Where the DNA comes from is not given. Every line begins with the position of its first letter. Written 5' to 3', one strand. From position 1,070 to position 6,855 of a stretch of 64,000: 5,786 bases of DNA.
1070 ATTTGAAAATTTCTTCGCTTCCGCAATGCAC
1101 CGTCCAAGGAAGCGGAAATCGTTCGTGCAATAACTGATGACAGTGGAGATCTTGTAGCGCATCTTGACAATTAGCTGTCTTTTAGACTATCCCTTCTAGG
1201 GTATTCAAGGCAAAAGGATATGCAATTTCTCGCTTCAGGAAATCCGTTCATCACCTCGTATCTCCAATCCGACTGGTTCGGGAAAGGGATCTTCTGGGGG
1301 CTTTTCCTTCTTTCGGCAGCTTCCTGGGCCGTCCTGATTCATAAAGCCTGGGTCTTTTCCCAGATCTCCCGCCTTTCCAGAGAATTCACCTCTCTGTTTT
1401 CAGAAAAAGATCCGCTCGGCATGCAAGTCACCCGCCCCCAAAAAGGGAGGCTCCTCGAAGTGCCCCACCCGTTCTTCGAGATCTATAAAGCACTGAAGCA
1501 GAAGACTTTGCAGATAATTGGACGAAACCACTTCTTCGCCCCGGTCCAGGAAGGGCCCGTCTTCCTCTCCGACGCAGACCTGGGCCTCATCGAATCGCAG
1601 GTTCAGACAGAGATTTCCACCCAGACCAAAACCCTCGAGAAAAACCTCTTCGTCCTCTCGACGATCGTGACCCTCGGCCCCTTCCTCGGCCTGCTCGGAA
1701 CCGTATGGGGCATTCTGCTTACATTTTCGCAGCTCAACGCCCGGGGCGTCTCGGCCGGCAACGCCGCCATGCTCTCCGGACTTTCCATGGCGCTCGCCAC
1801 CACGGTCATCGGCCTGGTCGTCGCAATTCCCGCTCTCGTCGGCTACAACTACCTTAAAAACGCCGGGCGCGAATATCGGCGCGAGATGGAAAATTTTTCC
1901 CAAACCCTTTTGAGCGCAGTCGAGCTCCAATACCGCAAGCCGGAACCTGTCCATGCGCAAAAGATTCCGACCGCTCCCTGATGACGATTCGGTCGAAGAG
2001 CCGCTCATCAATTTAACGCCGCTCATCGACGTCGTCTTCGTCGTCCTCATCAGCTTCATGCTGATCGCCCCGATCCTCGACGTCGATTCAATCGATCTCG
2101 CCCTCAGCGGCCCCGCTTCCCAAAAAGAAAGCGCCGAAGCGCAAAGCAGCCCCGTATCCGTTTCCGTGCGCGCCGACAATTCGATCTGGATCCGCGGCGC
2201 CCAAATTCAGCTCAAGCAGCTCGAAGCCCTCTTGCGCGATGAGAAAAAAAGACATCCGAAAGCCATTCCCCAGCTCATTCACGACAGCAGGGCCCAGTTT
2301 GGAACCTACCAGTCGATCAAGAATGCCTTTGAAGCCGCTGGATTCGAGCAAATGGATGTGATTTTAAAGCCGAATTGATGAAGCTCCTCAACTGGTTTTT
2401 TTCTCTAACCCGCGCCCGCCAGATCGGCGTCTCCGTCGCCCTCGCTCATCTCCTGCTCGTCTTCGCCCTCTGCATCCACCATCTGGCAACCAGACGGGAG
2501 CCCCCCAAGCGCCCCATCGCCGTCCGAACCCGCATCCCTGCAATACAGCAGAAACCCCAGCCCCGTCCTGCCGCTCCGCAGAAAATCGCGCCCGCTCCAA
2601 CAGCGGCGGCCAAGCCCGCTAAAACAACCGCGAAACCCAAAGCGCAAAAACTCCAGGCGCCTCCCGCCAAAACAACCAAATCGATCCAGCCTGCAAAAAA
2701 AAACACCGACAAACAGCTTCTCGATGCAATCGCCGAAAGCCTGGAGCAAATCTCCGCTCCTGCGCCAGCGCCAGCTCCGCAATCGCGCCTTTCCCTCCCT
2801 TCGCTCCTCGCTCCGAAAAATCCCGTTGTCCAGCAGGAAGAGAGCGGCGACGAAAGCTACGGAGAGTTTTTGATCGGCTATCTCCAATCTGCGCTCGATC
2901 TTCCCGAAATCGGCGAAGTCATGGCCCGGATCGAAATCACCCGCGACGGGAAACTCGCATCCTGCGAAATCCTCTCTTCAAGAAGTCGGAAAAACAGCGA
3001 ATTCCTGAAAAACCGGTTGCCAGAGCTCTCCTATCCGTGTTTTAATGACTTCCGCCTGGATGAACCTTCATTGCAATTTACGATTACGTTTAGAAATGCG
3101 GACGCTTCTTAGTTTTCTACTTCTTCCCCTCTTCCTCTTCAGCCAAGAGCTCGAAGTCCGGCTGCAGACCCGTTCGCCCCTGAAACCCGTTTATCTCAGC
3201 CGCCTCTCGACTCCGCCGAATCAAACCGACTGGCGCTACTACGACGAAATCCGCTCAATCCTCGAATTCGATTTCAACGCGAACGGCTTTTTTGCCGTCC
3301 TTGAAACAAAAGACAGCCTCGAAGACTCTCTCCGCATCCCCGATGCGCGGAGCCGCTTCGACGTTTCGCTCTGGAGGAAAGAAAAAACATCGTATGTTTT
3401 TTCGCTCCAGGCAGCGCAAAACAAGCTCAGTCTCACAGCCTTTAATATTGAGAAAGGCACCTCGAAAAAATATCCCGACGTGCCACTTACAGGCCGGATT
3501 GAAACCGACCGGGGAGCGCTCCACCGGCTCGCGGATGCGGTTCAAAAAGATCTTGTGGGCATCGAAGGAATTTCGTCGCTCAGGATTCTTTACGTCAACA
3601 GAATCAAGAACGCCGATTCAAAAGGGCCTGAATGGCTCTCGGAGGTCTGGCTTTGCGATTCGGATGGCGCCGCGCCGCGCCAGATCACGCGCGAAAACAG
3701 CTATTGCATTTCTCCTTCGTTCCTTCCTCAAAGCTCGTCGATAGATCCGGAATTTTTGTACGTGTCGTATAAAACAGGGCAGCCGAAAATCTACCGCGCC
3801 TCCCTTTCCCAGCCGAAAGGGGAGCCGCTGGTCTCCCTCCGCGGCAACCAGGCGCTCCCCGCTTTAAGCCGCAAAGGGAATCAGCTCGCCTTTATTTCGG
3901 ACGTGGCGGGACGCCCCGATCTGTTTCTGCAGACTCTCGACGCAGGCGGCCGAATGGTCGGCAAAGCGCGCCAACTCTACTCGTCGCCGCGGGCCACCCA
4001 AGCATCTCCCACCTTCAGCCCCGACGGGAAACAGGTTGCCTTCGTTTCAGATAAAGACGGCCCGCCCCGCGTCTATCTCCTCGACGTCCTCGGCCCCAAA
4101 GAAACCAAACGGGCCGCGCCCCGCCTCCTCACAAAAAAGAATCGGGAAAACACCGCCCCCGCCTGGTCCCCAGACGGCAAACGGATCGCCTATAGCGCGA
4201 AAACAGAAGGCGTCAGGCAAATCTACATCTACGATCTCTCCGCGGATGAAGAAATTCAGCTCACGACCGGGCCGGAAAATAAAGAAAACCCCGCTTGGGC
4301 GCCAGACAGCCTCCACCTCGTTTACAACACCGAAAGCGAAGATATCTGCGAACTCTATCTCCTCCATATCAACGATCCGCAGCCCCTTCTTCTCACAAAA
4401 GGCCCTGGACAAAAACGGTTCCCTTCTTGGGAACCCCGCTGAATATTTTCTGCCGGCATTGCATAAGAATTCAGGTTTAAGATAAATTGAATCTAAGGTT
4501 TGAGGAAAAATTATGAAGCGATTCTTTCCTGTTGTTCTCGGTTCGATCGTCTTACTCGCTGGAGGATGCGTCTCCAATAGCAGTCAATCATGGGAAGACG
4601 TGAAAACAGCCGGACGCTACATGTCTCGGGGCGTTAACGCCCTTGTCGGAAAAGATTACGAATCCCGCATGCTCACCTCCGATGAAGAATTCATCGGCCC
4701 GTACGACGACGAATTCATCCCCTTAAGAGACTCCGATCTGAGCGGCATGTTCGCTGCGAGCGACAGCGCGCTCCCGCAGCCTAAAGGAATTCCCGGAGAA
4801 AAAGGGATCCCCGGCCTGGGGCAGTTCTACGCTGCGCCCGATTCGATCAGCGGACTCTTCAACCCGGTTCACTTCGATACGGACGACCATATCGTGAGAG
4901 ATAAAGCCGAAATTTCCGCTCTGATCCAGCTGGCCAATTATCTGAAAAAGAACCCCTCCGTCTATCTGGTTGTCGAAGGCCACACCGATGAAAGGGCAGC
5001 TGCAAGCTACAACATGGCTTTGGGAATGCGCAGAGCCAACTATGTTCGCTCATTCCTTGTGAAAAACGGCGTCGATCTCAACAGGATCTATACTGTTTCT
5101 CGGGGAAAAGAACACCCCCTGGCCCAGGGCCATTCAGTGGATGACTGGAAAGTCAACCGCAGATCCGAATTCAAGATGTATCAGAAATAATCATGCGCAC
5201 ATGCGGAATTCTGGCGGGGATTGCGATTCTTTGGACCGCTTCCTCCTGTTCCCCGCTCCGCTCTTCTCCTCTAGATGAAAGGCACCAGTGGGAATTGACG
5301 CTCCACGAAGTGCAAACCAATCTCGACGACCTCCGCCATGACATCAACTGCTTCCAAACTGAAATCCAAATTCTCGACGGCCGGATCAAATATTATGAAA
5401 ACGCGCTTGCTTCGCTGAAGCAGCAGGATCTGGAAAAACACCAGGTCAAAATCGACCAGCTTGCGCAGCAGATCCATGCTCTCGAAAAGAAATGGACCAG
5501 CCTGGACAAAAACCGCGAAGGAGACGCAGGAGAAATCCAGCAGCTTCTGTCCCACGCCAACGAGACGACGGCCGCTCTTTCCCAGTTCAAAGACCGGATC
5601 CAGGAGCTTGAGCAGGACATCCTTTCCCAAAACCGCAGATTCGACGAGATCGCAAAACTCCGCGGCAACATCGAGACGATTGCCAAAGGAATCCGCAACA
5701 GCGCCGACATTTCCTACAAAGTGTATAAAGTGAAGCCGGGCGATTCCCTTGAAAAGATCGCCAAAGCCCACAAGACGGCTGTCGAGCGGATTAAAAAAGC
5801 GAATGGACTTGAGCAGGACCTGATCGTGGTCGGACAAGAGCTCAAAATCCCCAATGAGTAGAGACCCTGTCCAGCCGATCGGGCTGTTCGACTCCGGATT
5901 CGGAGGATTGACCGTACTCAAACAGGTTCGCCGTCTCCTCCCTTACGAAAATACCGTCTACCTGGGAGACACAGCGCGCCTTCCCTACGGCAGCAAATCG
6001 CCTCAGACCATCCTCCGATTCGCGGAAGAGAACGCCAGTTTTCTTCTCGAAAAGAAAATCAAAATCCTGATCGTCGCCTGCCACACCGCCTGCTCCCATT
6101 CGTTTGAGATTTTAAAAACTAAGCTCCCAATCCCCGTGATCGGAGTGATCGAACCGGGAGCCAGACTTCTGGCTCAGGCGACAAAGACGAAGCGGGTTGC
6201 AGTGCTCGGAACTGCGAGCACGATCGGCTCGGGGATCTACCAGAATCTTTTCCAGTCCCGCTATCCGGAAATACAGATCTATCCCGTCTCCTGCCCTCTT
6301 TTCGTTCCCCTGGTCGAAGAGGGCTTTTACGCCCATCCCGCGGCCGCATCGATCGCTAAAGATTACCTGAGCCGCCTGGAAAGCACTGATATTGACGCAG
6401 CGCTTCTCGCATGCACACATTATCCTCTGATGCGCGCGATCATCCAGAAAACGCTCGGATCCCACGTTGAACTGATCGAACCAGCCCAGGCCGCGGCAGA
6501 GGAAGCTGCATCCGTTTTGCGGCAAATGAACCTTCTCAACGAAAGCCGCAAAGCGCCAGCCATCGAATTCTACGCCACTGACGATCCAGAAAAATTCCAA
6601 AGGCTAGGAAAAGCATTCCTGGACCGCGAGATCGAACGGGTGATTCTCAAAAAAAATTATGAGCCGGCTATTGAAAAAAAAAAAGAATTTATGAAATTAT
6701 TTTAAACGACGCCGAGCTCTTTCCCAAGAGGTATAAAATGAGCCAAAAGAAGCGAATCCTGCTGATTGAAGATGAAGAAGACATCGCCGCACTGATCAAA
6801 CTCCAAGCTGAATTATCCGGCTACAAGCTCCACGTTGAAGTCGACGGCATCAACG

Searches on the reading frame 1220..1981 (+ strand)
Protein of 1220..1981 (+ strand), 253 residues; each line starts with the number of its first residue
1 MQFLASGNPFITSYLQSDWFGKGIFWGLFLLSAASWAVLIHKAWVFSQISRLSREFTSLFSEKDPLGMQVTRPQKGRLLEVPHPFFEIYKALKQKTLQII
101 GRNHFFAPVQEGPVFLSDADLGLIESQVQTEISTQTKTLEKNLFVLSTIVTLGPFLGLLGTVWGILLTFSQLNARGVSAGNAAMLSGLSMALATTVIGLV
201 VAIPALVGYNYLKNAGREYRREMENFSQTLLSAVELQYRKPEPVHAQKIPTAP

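Call 25: search_protein_families(library=pfam, proteins=[window:1220-1981:+], max_evalue=0.0001)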
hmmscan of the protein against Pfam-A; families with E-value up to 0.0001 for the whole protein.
window:1220-1981:+ (253 aa): 1 family
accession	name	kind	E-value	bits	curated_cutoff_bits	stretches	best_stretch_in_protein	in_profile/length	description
PF01618.21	MotA_ExbB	-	2.9e-28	98.6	22.9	1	116-224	19-126/127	MotA/TolQ/ExbB proton channel family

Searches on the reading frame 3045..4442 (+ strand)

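Call 25: search_protein_families(library=pfam, proteins=[window:3045-4442:+], max_evalue=0.0001)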
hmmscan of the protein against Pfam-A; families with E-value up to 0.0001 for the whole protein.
window:3045-4442:+ (465 aa): 4 families
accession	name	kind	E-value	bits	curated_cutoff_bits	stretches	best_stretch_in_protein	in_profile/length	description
PF07676.18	PD40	-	4e-30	103.5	20.9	2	360-395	2-38/38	WD40-like Beta Propeller Repeat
PF00930.27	DPPIV_N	-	1.7e-08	34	22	0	358-411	34-83/354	Dipeptidyl peptidase IV (DPP IV) N-terminal region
PF14583.12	Pectate_lyase22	-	8.1e-07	28.5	30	0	316-348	350-382/386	Oligogalacturonate lyase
PF25174.1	Beta-prop_THOC3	-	8.7e-05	22.1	305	0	364-434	86-153/272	THOC3 beta-propeller domain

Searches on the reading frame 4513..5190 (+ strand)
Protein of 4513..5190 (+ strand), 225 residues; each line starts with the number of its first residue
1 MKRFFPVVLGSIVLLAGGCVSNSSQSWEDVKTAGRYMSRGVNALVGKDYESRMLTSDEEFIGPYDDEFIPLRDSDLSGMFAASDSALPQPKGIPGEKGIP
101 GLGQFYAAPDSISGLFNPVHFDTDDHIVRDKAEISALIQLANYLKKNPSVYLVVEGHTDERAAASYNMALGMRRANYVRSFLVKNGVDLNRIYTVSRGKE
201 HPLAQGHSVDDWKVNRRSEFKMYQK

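Call 25: search_protein_families(library=pfam, proteins=[window:4513-5190:+], max_evalue=0.0001)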
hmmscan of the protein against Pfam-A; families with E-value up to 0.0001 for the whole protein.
window:4513-5190:+ (225 aa): 1 family
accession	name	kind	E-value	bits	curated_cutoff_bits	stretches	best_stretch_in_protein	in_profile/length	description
PF00691.25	OmpA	-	1.4e-16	61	27.2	1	121-209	2-91/98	OmpA family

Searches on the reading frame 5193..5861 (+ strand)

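Call 25: search_protein_families(library=pfam, proteins=[window:5193-5861:+], max_evalue=0.0001)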
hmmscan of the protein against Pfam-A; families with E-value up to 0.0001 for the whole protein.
window:5193-5861:+ (222 aa): 1 family
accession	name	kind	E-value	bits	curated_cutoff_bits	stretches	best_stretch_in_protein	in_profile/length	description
PF01476.26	LysM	-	5.1e-15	55.6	20.9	1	178-220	1-43/43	LysM domain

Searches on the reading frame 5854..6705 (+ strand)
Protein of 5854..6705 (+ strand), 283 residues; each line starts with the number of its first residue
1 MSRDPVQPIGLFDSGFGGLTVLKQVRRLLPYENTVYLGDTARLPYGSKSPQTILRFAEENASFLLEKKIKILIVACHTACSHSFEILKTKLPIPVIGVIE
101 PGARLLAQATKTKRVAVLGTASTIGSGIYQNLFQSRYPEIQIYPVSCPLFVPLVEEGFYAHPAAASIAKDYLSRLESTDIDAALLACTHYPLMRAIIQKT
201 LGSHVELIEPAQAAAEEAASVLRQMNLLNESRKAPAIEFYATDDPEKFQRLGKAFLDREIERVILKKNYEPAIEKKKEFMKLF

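Call 25: search_protein_families(library=pfam, proteins=[window:5854-6705:+], max_evalue=0.0001)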
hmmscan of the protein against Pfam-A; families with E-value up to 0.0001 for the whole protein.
window:5854-6705:+ (283 aa): 1 family
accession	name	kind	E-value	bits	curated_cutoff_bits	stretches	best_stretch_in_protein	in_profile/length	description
PF01177.27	Asp_Glu_race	-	1.7e-17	64.4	31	1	23-218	18-211/211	Asp/Glu/Hydantoin racemase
